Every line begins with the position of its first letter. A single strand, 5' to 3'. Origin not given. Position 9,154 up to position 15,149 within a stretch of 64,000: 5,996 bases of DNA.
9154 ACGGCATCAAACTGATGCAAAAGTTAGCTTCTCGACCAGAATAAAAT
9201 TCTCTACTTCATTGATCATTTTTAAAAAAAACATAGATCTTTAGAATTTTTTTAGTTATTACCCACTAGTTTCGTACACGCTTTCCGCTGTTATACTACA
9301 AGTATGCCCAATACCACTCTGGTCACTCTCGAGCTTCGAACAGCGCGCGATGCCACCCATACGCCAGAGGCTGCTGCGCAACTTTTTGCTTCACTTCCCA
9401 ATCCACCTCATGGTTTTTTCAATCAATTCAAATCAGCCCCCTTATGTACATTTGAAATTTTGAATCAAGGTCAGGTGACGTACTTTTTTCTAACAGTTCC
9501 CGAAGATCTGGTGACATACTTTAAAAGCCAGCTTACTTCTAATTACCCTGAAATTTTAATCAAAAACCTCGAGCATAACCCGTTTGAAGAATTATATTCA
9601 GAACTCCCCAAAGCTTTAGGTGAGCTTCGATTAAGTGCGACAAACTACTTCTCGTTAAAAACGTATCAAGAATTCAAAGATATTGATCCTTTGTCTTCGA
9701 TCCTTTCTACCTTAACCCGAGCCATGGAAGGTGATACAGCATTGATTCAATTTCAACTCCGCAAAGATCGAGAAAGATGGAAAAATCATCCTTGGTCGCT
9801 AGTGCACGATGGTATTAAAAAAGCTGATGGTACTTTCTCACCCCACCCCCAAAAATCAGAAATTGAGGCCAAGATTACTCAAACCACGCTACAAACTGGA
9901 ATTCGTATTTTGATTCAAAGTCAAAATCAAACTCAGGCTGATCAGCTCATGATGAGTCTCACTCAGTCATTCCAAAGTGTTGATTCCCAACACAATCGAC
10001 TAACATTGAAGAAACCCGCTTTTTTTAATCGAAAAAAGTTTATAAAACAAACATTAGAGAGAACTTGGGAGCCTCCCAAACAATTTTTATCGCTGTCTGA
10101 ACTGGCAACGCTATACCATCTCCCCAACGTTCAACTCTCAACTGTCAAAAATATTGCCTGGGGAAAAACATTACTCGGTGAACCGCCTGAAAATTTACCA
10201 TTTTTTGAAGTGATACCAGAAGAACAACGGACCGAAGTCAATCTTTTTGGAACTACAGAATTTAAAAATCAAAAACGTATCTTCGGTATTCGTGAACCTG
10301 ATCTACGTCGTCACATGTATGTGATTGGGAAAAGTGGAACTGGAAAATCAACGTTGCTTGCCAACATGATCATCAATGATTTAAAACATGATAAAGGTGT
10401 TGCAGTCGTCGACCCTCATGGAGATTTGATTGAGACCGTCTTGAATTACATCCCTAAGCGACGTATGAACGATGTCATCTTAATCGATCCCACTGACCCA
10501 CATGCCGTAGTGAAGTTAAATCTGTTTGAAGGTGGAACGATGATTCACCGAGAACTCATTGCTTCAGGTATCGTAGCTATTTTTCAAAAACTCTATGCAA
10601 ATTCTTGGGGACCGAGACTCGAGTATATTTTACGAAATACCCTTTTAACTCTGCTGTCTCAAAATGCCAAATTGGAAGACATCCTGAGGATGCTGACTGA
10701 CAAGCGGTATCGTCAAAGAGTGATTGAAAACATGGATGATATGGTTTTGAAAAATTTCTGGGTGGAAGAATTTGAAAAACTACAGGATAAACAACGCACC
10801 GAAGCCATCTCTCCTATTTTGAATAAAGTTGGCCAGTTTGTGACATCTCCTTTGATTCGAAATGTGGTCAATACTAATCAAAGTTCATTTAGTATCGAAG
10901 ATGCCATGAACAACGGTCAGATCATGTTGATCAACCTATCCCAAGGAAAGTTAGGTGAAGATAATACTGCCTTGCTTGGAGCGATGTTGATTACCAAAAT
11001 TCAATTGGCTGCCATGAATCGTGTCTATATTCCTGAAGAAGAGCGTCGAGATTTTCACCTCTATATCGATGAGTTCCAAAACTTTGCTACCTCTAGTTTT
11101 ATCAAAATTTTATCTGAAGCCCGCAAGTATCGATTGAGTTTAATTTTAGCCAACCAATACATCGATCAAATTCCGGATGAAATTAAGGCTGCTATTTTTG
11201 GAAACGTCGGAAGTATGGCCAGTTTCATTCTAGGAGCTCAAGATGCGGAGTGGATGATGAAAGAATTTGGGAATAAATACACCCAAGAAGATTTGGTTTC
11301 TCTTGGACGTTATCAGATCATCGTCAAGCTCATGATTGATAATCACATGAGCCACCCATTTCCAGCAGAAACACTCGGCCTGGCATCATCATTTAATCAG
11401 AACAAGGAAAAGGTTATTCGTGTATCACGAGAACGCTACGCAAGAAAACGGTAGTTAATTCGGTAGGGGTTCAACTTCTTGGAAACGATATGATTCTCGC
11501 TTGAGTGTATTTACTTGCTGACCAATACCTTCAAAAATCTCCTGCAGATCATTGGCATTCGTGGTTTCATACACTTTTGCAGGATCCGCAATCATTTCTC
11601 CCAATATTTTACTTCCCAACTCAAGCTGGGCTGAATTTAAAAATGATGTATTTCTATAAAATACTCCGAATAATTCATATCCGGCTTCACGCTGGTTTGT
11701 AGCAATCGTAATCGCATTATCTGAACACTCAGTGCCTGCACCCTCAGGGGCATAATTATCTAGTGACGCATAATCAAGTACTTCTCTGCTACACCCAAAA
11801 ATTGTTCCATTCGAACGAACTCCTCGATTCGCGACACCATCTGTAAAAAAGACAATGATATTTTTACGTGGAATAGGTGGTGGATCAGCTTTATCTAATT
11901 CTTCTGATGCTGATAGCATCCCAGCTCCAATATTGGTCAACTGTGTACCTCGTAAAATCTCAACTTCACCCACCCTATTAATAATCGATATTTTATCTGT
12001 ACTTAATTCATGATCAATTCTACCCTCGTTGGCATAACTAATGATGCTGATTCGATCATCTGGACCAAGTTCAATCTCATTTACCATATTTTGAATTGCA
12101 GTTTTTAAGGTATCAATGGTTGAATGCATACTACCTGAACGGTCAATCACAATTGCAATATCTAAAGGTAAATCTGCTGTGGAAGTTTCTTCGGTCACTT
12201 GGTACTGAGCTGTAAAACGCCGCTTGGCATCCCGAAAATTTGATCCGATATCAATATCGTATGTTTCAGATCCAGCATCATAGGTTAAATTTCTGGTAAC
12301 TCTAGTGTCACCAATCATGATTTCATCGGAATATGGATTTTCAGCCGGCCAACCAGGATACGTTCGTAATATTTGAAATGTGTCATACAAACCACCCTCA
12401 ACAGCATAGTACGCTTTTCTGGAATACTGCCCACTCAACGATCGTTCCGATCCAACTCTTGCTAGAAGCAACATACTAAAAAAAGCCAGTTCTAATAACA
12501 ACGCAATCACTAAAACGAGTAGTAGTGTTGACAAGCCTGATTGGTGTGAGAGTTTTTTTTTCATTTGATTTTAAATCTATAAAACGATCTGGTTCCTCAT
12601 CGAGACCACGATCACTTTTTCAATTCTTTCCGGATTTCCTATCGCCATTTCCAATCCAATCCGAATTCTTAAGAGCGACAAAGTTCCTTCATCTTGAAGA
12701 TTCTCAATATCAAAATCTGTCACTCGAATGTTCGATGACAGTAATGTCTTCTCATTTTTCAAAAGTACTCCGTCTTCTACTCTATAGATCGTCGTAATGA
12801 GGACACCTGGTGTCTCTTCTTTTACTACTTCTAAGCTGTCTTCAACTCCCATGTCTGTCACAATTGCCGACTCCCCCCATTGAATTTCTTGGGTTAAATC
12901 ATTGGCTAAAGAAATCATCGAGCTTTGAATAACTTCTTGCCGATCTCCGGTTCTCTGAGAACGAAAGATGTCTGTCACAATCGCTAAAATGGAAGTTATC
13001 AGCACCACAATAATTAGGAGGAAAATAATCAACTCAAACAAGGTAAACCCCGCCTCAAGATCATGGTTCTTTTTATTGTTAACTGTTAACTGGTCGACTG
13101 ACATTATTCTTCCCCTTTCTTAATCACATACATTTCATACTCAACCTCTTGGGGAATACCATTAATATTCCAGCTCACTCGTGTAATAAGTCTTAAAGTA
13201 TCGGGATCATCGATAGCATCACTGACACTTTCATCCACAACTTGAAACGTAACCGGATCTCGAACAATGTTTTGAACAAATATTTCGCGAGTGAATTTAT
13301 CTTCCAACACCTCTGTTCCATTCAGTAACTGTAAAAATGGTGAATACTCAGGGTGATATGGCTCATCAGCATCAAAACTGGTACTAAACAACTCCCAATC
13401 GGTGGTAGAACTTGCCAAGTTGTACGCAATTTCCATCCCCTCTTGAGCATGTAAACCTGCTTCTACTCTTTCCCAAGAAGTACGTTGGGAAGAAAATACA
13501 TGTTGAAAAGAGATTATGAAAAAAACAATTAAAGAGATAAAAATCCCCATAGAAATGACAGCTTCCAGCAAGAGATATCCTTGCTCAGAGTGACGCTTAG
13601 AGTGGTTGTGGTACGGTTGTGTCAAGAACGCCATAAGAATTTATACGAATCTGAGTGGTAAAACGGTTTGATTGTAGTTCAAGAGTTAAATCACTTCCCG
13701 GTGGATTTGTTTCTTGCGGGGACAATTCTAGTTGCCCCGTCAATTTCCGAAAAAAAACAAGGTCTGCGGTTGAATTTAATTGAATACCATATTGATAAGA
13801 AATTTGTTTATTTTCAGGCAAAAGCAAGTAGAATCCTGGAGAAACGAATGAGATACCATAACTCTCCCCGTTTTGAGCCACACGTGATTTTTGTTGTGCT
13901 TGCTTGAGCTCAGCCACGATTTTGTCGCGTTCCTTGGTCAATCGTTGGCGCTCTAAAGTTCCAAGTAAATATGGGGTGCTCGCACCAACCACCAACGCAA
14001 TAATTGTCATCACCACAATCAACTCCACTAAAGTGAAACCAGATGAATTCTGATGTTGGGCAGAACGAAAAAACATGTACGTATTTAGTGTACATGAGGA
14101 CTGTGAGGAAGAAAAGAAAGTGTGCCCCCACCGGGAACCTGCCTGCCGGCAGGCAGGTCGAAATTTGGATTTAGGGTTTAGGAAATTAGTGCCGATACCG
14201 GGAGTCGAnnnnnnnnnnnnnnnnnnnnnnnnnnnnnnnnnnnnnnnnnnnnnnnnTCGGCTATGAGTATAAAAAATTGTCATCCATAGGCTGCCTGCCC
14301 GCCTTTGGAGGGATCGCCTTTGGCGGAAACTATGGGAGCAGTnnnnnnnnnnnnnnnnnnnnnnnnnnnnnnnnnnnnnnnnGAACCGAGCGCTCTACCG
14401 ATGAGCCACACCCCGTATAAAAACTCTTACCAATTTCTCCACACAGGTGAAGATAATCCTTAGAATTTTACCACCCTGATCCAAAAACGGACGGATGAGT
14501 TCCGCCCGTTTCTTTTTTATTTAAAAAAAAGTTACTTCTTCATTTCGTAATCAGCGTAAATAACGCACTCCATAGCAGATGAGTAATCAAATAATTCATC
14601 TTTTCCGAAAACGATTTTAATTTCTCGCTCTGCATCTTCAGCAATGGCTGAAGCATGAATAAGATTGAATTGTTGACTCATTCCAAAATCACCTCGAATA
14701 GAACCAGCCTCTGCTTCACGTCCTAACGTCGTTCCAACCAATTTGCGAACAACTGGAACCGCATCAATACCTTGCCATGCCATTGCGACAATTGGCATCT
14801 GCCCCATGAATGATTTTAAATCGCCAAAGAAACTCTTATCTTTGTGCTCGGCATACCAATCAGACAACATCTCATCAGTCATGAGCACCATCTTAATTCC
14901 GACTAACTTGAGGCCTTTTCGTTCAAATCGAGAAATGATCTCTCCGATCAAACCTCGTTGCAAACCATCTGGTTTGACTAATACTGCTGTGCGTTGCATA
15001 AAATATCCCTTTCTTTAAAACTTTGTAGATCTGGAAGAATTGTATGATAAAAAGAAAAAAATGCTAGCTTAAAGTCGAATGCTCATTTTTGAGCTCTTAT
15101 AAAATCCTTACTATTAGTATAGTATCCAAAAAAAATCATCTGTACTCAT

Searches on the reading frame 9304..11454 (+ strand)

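Call 10: search_protein_families(library=pfam, proteins=[window:9304-11454:+], max_evalue=0.001)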
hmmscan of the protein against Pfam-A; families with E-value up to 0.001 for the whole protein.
window:9304-11454:+ (716 aa): 5 families
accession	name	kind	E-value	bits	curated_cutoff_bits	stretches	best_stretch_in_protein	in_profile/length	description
PF10412.15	TrwB_AAD_bind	-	1.1e-12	48.1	20.5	1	335-658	15-326/387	Type IV secretion-system coupling protein DNA-binding domain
PF01935.23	DUF87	-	1.9e-07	31.9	23.2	1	334-548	22-204/220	Helicase HerA, central domain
PF25199.1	nSTAND_NTPase5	-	2.4e-05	24.6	34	1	333-402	39-110/145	Novel STAND NTPase 5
PF13401.12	AAA_22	-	0.0001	23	27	0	335-373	5-33/130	AAA domain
PF12696.13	TraG-D_C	-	0.00032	21.1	22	1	584-641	2-64/126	TraM recognition site of TraD and TraG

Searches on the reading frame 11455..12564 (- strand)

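Call 10: search_protein_families(library=pfam, proteins=[window:11455-12564:-], max_evalue=0.001)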
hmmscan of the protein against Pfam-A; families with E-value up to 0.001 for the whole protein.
window:11455-12564:- (369 aa): 2 families
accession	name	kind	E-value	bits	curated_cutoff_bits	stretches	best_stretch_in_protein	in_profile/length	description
PF00092.34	VWA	-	1.5e-14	55.1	23.8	1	135-250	1-121/174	von Willebrand factor type A domain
PF13519.12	VWA_2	-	4.1e-13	50.3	27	1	137-243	2-106/107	von Willebrand factor type A domain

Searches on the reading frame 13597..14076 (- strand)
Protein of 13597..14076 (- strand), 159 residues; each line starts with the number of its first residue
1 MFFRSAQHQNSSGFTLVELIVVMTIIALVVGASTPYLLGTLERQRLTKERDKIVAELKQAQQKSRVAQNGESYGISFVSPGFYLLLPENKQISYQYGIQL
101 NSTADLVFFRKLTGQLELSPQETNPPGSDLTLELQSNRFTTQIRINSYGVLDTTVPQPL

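Call 81: search_protein_families(library=pfam, proteins=[window:13597-14076:-], max_evalue=1)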
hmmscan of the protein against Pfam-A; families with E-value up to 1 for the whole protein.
window:13597-14076:- (159 aa): 1 family
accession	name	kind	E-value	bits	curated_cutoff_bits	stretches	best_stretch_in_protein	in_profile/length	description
PF07963.17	N_methyl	-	1.9e-08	33.9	21.2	1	10-33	3-26/27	Prokaryotic N-terminal methylation motif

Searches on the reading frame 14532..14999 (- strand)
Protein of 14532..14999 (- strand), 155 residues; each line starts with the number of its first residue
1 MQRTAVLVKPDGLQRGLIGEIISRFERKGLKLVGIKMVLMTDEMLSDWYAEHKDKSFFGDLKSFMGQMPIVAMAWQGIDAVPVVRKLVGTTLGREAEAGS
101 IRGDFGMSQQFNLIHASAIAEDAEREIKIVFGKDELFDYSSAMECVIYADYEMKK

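Call 34: search_protein_families(library=pfam, proteins=[window:14532-14999:-], max_evalue=0.001)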
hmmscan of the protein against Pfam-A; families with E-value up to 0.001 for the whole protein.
window:14532-14999:- (155 aa): 1 family
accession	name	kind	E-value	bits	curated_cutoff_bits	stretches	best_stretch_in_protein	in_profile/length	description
PF00334.24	NDK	-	2.7e-47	160.5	27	1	2-135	1-134/135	Nucleoside diphosphate kinase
